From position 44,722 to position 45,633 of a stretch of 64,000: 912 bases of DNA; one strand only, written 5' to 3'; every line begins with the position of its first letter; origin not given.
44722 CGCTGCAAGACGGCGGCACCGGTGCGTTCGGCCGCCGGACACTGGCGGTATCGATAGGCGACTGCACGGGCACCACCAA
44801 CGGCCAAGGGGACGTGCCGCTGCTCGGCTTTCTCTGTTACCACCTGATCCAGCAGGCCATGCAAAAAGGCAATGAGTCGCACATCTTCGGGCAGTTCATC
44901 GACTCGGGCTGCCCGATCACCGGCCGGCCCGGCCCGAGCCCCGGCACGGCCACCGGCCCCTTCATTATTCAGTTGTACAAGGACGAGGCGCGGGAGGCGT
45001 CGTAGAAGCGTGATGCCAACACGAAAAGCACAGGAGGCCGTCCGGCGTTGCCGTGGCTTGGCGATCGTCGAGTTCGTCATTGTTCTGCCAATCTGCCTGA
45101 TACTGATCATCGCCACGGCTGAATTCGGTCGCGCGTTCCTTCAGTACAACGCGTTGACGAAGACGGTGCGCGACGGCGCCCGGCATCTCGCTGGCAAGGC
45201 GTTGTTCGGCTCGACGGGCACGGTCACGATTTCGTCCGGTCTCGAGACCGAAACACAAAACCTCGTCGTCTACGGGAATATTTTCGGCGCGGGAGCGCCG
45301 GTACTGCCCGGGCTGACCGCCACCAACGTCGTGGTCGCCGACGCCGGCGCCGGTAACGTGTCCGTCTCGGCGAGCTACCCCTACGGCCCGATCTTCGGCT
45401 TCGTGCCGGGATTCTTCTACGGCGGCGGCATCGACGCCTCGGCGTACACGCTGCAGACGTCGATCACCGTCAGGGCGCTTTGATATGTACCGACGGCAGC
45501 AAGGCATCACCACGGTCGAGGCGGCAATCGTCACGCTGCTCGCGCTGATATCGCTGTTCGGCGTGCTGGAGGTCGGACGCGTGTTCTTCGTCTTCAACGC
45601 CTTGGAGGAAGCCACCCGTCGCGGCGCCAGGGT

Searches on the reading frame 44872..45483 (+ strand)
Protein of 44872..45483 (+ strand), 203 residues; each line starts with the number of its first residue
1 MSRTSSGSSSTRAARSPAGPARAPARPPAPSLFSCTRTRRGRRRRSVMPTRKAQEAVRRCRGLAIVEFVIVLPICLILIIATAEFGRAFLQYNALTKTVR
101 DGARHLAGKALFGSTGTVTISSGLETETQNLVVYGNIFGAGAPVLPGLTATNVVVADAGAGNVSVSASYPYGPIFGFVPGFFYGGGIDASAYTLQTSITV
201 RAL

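Call 99: search_protein_families(library=pfam, proteins=[window:44872-45483:+], max_evalue=0.001)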
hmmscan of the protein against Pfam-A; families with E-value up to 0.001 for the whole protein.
window:44872-45483:+ (203 aa): 1 family
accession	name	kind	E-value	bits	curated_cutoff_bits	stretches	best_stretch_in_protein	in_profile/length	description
PF07811.17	TadE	-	2.5e-12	47.1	22.9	1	62-104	1-43/43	TadE-like protein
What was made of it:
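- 43725..45943 (+): tadG and two tadE-like pseudopilin genes. TadE matches twice (call 99).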
